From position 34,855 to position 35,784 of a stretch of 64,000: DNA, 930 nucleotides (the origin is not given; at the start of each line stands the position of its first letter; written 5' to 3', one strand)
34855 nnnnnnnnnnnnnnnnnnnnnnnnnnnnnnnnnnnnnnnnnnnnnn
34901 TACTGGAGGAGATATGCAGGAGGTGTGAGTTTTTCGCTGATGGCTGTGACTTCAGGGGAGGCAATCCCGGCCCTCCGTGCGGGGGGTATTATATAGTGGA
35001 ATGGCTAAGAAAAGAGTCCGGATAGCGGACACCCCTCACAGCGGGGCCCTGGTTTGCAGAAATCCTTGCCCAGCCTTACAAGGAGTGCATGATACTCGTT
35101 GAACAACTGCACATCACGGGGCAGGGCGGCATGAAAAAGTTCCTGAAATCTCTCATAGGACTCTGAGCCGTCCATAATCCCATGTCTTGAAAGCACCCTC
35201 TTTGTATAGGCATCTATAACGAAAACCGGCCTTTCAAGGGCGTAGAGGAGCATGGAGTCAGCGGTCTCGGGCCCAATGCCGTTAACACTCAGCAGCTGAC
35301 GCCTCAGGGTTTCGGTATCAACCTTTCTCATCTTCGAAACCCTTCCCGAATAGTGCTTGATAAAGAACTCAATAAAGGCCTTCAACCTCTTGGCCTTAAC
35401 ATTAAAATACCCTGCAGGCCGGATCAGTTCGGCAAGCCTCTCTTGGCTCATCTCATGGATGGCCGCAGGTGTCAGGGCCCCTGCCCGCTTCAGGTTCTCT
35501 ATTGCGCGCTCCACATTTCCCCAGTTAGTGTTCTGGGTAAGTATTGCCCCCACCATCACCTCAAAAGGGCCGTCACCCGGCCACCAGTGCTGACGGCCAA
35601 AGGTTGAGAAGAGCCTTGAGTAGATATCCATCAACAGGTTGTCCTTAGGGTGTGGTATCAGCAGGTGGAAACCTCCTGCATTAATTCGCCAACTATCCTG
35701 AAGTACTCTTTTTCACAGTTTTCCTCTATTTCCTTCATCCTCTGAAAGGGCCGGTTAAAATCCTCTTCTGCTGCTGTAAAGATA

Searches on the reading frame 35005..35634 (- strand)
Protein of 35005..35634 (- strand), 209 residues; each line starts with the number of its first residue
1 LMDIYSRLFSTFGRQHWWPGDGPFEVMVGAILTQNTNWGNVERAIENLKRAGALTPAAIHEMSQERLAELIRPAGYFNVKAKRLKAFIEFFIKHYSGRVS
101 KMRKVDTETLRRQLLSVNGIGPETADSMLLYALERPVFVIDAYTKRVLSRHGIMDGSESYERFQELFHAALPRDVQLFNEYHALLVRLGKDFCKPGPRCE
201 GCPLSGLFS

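Call 79: search_protein_families(library=pfam, max_evalue=0.0001, proteins=[window:35005-35634:-])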
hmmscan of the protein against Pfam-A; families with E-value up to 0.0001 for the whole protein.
window:35005-35634:- (209 aa): 1 family
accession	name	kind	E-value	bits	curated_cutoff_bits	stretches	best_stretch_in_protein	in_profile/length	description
PF00730.31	HhH-GPD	-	8.2e-19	68.4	26.2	1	28-169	1-104/108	HhH-GPD superfamily base excision DNA repair protein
